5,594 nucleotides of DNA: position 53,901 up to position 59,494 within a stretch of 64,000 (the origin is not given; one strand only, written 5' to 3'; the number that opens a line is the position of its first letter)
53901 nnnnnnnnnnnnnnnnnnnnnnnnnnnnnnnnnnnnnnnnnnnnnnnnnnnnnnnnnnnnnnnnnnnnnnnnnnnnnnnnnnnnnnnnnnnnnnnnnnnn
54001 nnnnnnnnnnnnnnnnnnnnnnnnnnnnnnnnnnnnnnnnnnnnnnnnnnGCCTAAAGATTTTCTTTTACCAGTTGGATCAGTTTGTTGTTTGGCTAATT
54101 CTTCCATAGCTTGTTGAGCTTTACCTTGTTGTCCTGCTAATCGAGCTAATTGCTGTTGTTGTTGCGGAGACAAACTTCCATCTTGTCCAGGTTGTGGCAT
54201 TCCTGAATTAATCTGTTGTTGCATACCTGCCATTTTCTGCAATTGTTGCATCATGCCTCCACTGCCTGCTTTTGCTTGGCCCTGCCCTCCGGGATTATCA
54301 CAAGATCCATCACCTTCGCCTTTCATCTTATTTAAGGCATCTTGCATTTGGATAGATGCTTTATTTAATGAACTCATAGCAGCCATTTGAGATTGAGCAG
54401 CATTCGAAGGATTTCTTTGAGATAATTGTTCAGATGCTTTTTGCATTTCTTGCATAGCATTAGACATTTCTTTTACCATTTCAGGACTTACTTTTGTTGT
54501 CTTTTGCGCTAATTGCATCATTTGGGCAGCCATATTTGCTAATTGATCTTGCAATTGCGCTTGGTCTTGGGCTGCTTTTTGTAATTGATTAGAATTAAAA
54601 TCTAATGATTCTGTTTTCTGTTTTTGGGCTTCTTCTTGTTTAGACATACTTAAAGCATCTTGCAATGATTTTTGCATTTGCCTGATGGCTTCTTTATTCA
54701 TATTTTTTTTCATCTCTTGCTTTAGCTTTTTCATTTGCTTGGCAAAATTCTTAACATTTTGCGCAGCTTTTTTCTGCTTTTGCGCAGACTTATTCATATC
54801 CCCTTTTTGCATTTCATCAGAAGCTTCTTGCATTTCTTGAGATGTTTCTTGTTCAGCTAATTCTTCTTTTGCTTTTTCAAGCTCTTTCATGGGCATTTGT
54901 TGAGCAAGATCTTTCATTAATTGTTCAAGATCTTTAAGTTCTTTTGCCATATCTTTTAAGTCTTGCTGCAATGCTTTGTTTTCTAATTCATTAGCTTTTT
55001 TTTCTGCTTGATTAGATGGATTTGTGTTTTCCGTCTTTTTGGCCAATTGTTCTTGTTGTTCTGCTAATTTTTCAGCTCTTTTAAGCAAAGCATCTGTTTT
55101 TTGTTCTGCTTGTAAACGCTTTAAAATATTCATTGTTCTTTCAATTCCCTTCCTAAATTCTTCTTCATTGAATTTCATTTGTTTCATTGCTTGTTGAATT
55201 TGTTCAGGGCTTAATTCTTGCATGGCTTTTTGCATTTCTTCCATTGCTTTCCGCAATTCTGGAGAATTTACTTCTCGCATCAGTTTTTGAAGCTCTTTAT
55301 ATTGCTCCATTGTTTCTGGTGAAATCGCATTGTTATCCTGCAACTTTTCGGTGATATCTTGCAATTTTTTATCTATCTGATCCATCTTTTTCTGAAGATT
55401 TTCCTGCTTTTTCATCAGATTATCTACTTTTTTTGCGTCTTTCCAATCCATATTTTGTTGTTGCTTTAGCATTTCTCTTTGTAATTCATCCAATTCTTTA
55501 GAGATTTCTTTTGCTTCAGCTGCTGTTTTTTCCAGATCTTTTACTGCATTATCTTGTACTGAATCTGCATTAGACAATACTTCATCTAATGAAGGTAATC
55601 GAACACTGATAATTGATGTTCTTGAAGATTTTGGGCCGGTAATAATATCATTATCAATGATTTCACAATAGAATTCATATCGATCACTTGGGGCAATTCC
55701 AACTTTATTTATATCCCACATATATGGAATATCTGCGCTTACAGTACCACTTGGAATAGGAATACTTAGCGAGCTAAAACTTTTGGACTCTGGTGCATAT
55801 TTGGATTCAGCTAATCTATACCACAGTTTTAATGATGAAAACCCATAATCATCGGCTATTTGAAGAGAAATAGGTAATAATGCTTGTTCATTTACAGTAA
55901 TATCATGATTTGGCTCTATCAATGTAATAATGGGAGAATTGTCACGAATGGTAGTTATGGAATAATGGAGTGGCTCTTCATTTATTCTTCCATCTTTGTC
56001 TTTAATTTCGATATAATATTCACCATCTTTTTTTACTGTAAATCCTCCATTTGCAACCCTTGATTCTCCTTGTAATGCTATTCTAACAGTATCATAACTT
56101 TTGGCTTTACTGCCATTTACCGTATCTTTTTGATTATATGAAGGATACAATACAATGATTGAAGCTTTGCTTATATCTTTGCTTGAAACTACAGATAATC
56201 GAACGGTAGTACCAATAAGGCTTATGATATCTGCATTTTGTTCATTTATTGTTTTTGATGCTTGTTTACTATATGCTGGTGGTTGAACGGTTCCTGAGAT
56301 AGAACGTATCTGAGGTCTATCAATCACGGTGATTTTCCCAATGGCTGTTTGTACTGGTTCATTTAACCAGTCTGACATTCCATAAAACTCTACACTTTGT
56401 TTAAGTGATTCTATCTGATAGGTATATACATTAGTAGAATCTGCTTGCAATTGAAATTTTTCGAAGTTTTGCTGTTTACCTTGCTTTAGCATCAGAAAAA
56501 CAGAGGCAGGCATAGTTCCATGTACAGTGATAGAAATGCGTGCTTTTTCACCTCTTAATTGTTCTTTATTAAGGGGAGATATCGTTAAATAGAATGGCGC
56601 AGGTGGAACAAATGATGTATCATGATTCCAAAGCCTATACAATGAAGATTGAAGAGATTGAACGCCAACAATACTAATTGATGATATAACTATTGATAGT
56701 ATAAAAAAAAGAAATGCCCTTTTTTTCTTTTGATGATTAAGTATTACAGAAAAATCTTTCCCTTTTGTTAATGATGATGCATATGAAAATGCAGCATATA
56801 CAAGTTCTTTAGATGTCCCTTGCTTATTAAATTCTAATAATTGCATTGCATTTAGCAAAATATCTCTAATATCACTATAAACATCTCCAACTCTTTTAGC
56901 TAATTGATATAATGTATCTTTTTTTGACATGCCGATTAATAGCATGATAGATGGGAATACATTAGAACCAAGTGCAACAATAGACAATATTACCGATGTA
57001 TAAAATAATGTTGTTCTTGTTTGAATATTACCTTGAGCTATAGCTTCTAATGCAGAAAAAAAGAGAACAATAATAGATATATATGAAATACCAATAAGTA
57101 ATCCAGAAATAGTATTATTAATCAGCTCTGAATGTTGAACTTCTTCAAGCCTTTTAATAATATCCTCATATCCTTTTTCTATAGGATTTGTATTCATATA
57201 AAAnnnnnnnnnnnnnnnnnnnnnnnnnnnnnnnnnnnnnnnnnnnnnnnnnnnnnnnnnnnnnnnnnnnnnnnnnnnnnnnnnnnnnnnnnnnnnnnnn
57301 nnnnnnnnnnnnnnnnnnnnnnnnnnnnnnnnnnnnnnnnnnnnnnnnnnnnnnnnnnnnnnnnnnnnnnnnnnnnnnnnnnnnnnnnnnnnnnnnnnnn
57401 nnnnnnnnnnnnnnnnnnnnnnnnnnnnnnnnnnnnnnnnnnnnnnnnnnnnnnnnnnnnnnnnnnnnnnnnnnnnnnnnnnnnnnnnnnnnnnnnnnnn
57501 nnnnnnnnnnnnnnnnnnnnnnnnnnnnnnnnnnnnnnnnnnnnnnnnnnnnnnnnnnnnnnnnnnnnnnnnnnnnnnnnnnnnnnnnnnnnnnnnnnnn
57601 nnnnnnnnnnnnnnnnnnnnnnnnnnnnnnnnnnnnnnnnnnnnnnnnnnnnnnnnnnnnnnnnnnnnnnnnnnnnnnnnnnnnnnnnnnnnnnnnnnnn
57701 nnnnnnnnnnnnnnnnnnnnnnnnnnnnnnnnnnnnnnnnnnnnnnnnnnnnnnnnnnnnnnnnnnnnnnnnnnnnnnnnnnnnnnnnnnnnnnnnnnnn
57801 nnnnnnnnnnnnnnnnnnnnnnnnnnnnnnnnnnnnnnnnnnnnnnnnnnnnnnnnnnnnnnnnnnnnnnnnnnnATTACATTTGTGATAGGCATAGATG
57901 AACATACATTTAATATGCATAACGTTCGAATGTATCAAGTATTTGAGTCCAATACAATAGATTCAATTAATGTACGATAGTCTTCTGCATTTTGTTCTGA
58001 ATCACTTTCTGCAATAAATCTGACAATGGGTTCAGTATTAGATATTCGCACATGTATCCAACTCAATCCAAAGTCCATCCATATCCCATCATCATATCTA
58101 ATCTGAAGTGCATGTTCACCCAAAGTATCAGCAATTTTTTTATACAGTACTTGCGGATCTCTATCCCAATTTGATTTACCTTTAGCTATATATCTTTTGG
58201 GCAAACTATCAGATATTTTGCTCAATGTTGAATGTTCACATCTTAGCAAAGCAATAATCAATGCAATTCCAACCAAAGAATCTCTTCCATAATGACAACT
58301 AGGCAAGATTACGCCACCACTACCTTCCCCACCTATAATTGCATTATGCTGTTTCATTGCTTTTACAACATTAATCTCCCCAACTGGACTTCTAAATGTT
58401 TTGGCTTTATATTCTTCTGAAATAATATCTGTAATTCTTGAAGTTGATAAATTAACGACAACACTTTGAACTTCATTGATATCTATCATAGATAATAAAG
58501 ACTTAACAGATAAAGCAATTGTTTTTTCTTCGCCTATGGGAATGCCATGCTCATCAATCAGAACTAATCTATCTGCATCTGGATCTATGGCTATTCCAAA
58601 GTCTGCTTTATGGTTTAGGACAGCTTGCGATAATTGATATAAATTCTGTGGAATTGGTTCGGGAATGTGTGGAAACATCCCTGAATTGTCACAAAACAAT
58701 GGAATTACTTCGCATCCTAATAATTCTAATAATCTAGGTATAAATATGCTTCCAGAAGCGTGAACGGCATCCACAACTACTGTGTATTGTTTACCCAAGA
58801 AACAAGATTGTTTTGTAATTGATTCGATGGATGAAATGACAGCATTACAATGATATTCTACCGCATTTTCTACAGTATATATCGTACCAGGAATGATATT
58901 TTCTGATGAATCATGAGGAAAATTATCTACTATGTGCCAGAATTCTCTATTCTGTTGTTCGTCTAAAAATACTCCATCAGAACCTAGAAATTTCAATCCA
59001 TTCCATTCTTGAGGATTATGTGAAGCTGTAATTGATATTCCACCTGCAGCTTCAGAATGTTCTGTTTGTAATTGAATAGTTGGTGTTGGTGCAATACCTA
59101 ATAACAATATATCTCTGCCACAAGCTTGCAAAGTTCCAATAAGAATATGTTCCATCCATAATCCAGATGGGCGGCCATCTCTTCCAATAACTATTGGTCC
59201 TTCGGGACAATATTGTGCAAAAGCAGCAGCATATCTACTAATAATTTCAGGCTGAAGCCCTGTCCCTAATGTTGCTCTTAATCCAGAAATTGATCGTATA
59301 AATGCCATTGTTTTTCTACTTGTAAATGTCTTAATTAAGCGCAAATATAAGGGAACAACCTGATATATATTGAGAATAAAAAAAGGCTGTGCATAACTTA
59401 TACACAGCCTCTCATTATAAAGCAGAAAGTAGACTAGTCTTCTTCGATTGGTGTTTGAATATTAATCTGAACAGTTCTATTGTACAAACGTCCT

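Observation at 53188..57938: Uncharacterised envelope module: DUF4159-like secreted protein plus 1163-aa double-TM giant coiled-coil protein, translationally coupled to two periplasmic thiol-disulfide oxidoreductases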

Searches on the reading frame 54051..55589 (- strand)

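Call 80: search_protein_families(library=pfam, proteins=[window:54051-55589:-], max_evalue=10)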
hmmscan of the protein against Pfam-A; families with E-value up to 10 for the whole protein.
window:54051-55589:- (513 aa): 3 families
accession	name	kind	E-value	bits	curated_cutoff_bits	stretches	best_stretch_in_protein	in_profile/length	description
PF13779.11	DUF4175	-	4.7e-05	22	27.3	1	306-440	638-759/825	Domain of unknown function (DUF4175)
PF17939.6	TetR_C_30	-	0.21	12.3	26.3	1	94-136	30-72/115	Tetracyclin repressor-like, C-terminal domain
PF04108.17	ATG17_like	-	1.5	8.6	43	1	53-107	123-178/355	Autophagy protein ATG17-like domain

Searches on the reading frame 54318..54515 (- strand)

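Call 80: search_protein_families(library=pfam, proteins=[window:54318-54515:-], max_evalue=10)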
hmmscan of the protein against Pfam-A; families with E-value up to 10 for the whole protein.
window:54318-54515:- (66 aa): 5 families
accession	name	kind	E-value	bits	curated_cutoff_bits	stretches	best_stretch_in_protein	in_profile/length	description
PF13779.11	DUF4175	-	1.8e-05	23.5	27.3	1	11-64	694-747/825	Domain of unknown function (DUF4175)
PF08653.15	DASH_Dam1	-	0.061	13.6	26.6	1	14-39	12-37/56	DASH complex subunit Dam1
PF00401.25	ATP-synt_DE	-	0.19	12.4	24.6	1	20-58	8-44/47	ATP synthase, Delta/Epsilon chain, long alpha-helix domain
PF09969.14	DUF2203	-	0.27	12.4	24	1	9-64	14-69/122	Uncharacterized conserved protein (DUF2203)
PF05739.25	SNARE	-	3.9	8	26.8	1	16-34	16-34/53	SNARE domain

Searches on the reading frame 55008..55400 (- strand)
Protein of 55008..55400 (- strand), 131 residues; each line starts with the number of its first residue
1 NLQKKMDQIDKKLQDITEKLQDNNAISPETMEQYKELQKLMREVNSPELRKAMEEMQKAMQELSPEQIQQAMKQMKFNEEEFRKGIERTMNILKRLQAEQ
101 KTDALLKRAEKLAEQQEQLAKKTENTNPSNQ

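Call 80: search_protein_families(library=pfam, proteins=[window:55008-55400:-], max_evalue=10)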
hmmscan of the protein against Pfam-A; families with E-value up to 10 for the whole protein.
window:55008-55400:- (131 aa): 47 families (the best 25 are shown)
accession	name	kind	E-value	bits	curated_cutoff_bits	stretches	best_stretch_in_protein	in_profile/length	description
PF16550.10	RPN13_C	-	0.001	19.6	39.3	1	28-81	48-96/112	UCH-binding domain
PF19310.4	TOP_N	-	0.0055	16.9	27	1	2-65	8-72/123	Neurolysin/Thimet oligopeptidase, N-terminal domain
PF00714.22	IFN-gamma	-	0.0078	16.6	23.9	1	3-68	76-134/138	Interferon gamma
PF07739.18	TipAS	-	0.0093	16.9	23.8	1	5-88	14-101/117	TipAS antibiotic-recognition domain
PF21486.3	NUP120_helical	-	0.017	15.9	27.7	1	18-81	4-67/129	Nucleoporin NUP120, helical domain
PF04212.24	MIT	-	0.026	15.1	30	1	49-113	1-65/66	MIT (microtubule interacting and transport) domain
PF24033.1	DUF7342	-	0.027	14.9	31.6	2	29-66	62-99/150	Family of unknown function (DUF7342)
PF13684.11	FakA-like_C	-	0.028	14.2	23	1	35-85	84-134/216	Fatty acid kinase subunit A-like, C-terminal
PF17939.6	TetR_C_30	-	0.031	15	26.3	1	31-73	30-72/115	Tetracyclin repressor-like, C-terminal domain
PF24810.1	RBD_LARS1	-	0.043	14.3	27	1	7-44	14-51/75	Leucine--tRNA ligase, RagD-binding domain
PF13234.12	MTR4_beta-barrel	-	0.059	14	26.4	1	51-124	117-195/203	Mtr4-like, beta-barrel domain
PF10095.14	DUF2333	-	0.09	12.2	22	1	33-121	101-189/330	Uncharacterized protein conserved in bacteria (DUF2333)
PF09687.15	PRESAN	-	0.1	13.5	23.7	1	1-99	33-120/125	Plasmodium RESA N-terminal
PF10802.14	DUF2540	-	0.16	12.5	25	1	11-42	11-42/75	Protein of unknown function (DUF2540)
PF20687.2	CsoSCA_N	-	0.3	11.7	27.5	1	70-116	7-53/93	Carboxysome Shell Carbonic Anhydrase, N-terminal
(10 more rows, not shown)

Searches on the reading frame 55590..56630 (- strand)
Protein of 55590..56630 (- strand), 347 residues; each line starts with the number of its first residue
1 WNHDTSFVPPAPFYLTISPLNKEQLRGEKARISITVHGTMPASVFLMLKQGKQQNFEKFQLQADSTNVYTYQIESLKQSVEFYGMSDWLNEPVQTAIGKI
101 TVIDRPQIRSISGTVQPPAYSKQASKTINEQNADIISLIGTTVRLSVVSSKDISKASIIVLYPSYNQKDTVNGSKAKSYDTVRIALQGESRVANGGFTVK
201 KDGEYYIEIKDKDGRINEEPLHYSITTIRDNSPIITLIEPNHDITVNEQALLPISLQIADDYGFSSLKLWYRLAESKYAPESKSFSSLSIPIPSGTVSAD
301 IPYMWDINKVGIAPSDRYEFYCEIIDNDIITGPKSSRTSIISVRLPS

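Call 66: search_protein_representatives(protein=window:55590-56630:-)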
Query: 347 residues. Proteins with E-value up to 0.001 (for the whole library): 3680; up to 1e-10: 1000; up to 1e-30: 159. The best 150 are listed.
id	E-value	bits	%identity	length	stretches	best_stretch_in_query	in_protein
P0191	3.9e-99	348.3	49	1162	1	1-347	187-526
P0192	3.3e-93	328.9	46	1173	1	2-347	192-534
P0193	2.0e-91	323.0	46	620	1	2-347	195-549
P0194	7.1e-91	321.2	46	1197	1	5-347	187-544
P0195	5.8e-90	318.2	45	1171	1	4-347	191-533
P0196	5.3e-83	295.3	41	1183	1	2-347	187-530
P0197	7.9e-83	294.7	43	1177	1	4-347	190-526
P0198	3.0e-82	292.8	40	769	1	2-347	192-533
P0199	4.0e-81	289.1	40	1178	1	2-347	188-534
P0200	5.3e-78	278.9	41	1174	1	2-347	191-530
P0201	3.6e-77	276.1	39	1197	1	2-347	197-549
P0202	7.0e-76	271.9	40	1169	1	3-347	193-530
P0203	5.0e-75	269.1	40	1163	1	2-347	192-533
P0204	8.8e-74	265.0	42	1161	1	2-347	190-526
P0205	1.5e-73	264.3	40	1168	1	2-347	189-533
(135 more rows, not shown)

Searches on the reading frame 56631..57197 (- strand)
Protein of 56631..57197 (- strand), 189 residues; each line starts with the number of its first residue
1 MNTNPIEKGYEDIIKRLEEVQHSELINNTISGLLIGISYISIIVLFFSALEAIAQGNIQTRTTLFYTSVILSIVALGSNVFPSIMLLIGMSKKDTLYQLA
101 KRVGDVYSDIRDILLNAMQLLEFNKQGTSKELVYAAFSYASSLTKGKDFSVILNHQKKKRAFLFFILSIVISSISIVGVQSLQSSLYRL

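Call 80: search_protein_families(library=pfam, proteins=[window:56631-57197:-], max_evalue=10)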
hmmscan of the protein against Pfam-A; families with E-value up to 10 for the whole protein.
window:56631-57197:- (189 aa): 1 family
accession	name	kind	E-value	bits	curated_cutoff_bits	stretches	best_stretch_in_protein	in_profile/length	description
PF22249.1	ERMP1-TM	-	0.0041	17.3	27.4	1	37-175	11-149/222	Endoplasmic reticulum metallopeptidase 1, TM domain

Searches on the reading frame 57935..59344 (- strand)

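Call 4: search_protein_families(library=pfam, proteins=[window:57935-59344:-], max_evalue=0.01)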
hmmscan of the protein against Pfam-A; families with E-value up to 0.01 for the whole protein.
window:57935-59344:- (469 aa): 4 families
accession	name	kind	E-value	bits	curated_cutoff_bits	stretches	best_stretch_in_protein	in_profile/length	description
PF02878.22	PGM_PMM_I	-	3.7e-29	101.6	22.5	1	20-139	7-131/138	Phosphoglucomutase/phosphomannomutase, alpha/beta/alpha domain I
PF02879.22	PGM_PMM_II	-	2.7e-24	86.1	29.3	1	172-267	6-103/103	Phosphoglucomutase/phosphomannomutase, alpha/beta/alpha domain II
PF02880.22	PGM_PMM_III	-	9e-18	64.9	20.7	1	275-385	5-115/115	Phosphoglucomutase/phosphomannomutase, alpha/beta/alpha domain III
PF00408.26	PGM_PMM_IV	-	1e-06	29.2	23.1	1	409-457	22-62/68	Phosphoglucomutase/phosphomannomutase, C-terminal domain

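Call 76: search_protein_families(library=ncbifam, proteins=[window:57935-59344:-], max_evalue=0.00001)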
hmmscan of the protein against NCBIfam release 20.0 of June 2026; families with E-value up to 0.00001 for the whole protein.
window:57935-59344:- (469 aa): 6 families
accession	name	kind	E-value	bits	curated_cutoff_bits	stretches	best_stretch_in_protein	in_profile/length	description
TIGR03990.1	Arch_GlmM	equivalog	1.7e-126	422.7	439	1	17-462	4-442/444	phosphoglucosamine mutase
TIGR01455.1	glmM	equivalog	1.8e-52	178.5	447.55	1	42-464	31-440/442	phosphoglucosamine mutase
NF007088.0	PRK09542.1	equivalog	2.6e-49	168.4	618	1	21-462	16-451/456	phosphomannomutase/phosphoglucomutase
NF046027.1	PhglucPhmanMutPgmG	equivalog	4.8e-39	134.3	600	1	35-461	31-447/460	phosphoglucomutase/phosphomannomutase PgmG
NF011943.0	PRK15414.1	subfamily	1.5e-32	113.2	801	1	22-458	12-447/456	phosphomannomutase CpsG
NF005737.0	PRK07564.1-1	equivalog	1.1e-09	37.5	378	1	20-384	19-406/543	alpha-D-glucose phosphate-specific phosphoglucomutase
